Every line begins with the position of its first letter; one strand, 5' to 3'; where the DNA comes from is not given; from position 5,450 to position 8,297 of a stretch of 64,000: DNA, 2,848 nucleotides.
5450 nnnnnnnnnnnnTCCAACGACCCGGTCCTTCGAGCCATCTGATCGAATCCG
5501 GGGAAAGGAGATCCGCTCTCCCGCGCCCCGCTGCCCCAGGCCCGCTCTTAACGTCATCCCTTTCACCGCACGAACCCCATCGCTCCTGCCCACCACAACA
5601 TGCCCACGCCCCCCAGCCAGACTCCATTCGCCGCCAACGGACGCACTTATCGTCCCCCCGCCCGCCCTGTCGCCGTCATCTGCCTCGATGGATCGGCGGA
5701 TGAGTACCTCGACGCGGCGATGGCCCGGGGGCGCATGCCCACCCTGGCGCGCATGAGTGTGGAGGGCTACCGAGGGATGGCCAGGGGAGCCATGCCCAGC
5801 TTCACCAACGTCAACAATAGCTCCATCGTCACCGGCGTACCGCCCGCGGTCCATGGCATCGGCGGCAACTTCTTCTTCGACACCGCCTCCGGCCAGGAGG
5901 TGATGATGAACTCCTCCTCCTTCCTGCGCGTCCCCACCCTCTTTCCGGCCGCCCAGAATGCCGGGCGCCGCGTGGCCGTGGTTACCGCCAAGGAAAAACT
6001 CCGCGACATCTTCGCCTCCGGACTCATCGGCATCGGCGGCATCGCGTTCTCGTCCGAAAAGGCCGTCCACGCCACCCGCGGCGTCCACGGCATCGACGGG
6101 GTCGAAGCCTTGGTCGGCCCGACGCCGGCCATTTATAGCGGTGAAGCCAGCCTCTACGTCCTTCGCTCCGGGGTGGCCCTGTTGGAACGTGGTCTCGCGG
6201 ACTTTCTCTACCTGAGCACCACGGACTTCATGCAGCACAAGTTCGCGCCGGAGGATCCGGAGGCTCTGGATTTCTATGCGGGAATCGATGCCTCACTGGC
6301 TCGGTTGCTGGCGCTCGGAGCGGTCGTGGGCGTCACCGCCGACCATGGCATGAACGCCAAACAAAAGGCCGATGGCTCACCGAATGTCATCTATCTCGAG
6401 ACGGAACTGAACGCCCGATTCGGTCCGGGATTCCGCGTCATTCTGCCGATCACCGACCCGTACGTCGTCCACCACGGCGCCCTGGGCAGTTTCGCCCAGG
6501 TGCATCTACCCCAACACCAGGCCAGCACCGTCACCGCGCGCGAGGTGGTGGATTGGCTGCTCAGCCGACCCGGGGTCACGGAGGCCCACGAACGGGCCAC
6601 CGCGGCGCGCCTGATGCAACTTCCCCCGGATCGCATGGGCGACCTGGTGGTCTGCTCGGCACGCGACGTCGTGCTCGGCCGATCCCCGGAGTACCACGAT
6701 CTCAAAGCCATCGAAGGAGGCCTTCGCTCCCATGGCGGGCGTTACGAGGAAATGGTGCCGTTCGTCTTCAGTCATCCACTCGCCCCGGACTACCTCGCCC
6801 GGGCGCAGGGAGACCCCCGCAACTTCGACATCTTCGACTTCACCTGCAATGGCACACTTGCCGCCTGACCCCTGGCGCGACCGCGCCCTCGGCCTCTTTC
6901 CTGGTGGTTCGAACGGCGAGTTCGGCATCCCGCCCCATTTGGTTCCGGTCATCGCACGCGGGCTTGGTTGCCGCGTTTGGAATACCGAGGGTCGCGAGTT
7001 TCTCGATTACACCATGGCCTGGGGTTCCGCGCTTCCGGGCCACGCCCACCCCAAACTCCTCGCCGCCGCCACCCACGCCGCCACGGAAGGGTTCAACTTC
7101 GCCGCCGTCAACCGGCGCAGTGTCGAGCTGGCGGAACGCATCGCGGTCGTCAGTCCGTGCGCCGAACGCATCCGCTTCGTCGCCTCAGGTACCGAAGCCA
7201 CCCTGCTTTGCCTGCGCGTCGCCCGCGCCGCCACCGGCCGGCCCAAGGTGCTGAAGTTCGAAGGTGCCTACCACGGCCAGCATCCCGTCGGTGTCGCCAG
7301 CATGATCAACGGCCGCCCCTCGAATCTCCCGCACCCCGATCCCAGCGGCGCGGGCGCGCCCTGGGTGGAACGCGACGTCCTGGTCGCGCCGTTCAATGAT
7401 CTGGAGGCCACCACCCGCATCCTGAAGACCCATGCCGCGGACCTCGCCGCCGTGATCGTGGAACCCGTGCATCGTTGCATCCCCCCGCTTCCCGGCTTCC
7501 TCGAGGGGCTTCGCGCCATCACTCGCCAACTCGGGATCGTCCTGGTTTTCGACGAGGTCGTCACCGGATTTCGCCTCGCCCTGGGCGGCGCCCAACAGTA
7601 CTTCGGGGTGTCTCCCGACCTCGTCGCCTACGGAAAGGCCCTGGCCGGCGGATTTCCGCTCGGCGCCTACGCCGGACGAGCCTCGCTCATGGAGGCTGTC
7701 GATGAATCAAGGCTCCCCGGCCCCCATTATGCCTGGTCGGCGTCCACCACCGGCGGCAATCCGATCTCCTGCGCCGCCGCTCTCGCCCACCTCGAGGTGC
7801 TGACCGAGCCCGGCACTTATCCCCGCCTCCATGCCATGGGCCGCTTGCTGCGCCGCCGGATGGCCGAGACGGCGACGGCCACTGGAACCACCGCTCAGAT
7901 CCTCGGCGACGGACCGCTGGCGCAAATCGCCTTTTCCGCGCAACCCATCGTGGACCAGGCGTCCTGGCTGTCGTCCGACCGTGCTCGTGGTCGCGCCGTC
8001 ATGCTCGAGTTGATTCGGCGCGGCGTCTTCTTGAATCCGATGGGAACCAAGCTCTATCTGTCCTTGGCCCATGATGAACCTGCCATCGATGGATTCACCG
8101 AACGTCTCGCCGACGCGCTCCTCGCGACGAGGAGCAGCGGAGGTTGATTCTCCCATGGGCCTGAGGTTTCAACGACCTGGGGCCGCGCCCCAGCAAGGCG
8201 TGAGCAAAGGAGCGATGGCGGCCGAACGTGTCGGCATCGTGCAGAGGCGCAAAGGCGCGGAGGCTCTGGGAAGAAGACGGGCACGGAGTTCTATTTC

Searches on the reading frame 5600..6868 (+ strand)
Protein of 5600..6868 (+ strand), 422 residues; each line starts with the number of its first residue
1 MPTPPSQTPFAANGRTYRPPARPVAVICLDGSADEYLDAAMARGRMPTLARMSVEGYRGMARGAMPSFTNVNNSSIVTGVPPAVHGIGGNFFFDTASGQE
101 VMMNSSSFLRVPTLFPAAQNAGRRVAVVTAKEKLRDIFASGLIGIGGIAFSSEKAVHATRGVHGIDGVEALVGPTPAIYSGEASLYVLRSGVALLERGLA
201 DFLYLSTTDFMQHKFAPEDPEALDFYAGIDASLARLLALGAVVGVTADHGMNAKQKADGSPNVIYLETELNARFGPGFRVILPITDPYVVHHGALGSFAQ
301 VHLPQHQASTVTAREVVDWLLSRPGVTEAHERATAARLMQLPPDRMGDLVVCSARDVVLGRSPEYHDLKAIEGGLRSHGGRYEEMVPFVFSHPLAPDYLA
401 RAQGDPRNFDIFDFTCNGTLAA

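Call 6: search_protein_families(library=pfam, proteins=[window:5600-6868:+], max_evalue=0.01)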
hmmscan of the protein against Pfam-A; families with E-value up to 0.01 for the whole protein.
window:5600-6868:+ (422 aa): 1 family
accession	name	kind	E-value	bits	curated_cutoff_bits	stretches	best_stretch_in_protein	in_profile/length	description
PF01663.27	Phosphodiest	-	6.6e-24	85.6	23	2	24-128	1-107/342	Type I phosphodiesterase / nucleotide pyrophosphatase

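Call 8: search_protein_families(library=ncbifam, proteins=[window:5600-6868:+], max_evalue=0.001)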
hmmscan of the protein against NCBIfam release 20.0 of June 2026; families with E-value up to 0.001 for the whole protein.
window:5600-6868:+ (422 aa): 3 families
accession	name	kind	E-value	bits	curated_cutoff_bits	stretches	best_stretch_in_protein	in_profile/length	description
TIGR02335.1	hydr_PhnA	equivalog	2.7e-144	481.2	407.55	1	11-418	2-406/408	phosphonoacetate hydrolase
NF042991.1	alk_phos_PafA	equivalog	4.4e-08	32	650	0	43-102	59-120/554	alkaline phosphatase PafA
NF051873.1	AlkPhosPhoY32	equivalog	4.7e-06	25.4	1000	0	11-102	10-102/539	alkaline phosphatase PhoY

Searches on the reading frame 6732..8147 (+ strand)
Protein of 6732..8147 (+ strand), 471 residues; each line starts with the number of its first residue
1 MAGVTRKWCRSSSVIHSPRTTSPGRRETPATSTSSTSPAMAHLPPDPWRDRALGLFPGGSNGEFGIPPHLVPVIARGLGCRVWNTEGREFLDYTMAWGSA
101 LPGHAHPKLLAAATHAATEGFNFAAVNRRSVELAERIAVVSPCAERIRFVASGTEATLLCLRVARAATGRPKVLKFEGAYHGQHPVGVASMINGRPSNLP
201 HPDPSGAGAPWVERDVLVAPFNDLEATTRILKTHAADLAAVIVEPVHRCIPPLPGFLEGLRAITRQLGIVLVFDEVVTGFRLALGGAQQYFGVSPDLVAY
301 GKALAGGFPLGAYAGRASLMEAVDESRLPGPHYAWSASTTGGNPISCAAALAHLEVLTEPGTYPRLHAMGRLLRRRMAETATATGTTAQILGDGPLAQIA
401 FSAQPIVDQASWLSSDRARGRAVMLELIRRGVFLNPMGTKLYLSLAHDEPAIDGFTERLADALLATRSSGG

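Call 6: search_protein_families(library=pfam, proteins=[window:6732-8147:+], max_evalue=0.01)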
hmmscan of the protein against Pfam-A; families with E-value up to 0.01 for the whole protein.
window:6732-8147:+ (471 aa): 1 family
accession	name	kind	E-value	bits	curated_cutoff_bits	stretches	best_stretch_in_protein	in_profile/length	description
PF00202.27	Aminotran_3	-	7.1e-58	196.6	30.5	1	72-461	11-401/403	Aminotransferase class-III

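Call 8: search_protein_families(library=ncbifam, proteins=[window:6732-8147:+], max_evalue=0.001)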
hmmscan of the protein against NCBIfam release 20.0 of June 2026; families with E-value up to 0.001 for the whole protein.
window:6732-8147:+ (471 aa): 68 families (the best 25 are shown)
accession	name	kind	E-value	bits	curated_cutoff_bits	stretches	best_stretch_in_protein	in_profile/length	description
NF000818.0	PRK00062.1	subfamily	7.1e-94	314.9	398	1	71-463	35-424/429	glutamate-1-semialdehyde 2,1-aminomutase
TIGR00713.1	hemL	equivalog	6.2e-91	305.1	527.3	1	52-462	9-419/423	glutamate-1-semialdehyde 2,1-aminomutase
NF009055.0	PRK12389.1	equivalog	2.3e-83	280.2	637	1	73-454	38-416/431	glutamate-1-semialdehyde 2,1-aminomutase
NF041362.1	GntE_guanitoxin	equivalog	3.4e-78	263.1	525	1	51-452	14-422/426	guanitoxin biosynthesis PLP-dependent transaminase GntE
NF004856.0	PRK06209.1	equivalog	4.7e-59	200.1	486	1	49-463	15-413/450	glutamate-1-semialdehyde 2,1-aminomutase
NF001864.0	PRK00615.1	equivalog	2.5e-54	184.5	706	1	52-464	14-427/433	glutamate-1-semialdehyde aminotransferase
NF005993.0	PRK08117.1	subfamily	2.4e-46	158.2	574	1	73-402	28-368/433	aspartate aminotransferase family protein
TIGR00707.1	argD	subfamily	7.6e-44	150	410.05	1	73-406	12-334/381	acetylornithine/succinylornithine family transaminase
NF004426.0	PRK05769.1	equivalog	8.1e-43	146.8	552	1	73-437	39-408/441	acetyl ornithine aminotransferase family protein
NF005453.0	PRK07046.1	subfamily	1.4e-42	145.9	425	1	73-463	60-448/453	transaminase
NF002874.0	PRK03244.1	equivalog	3.9e-42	144.4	457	1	64-403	22-343/399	acetylornithine transaminase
NF005692.0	PRK07495.1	equivalog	6.5e-40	137.1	724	1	76-406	28-363/425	4-aminobutyrate--2-oxoglutarate transaminase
NF005985.0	PRK08088.1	equivalog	2.8e-39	135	713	1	75-400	28-358/426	4-aminobutyrate--2-oxoglutarate transaminase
TIGR00700.1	GABAtrnsam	equivalog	3.1e-39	134.8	506.65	1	73-402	18-358/420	4-aminobutyrate--2-oxoglutarate transaminase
NF005272.0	PRK06777.1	equivalog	1.7e-38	132.3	725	1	80-402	32-359/421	4-aminobutyrate--2-oxoglutarate transaminase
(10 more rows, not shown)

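Call 22: search_solved_structures(query=window:6858-8147:+, max_evalue=1e-20)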
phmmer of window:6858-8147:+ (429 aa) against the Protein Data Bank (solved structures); distinct sequences matched with E-value up to 1e-20: 117 (the best 60 are shown).
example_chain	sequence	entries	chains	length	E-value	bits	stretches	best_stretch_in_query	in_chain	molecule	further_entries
2cfb_A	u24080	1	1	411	2e-76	260.8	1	36-411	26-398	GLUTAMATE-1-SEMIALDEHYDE 2,1-AMINOMUTASE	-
5hdm_A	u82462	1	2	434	1.5e-72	248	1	10-408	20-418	Glutamate-1-semialdehyde 2,1-aminomutase 1, chloroplastic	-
3bs8_A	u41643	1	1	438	2.4e-71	244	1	12-413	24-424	Glutamate-1-semialdehyde 2,1-aminomutase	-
6w80_A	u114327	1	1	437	4e-71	243.3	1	9-424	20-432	Glutamate-1-semialdehyde 2,1-aminomutase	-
3k28_A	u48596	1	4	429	5.1e-71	243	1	10-412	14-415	Glutamate-1-semialdehyde 2,1-aminomutase 2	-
5i92_A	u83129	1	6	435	1.1e-70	241.8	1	35-411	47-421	Glutamate-1-semialdehyde 2,1-aminomutase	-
2e7u_A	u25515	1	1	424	1.5e-69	238.2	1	29-420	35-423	Glutamate-1-semialdehyde 2,1-aminomutase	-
3l44_A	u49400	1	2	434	3.6e-69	236.9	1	32-416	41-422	Glutamate-1-semialdehyde 2,1-aminomutase 1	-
3fq8_A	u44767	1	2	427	1.2e-68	235.2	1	34-413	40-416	Glutamate-1-semialdehyde 2,1-aminomutase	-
6k8h_A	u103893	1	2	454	1.4e-68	235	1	8-423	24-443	Aminotransferase class-III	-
3fq7_A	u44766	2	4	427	2.3e-68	234.3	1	34-413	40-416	Glutamate-1-semialdehyde 2,1-aminomutase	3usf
2hoy_A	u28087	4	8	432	2.4e-68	234.2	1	34-413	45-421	Glutamate-1-semialdehyde 2,1-aminomutase (GSAM) apo-form | Glutamate-1-semialdehyde 2,1-aminomutase (GSAM) pmp-form | Glutamate-1-semialdehyde 2,1-aminomutase (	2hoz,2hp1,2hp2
3fqa_A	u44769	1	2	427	2.4e-68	234.2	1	34-413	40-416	Glutamate-1-semialdehyde 2,1-aminomutase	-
2gsa_A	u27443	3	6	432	4.7e-68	233.2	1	34-413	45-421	GLUTAMATE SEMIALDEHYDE AMINOTRANSFERASE | PROTEIN (GLUTAMATE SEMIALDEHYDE AMINOTRANSFERASE)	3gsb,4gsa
4e77_A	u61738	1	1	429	3.2e-65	223.9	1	12-409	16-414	Glutamate-1-semialdehyde 2,1-aminomutase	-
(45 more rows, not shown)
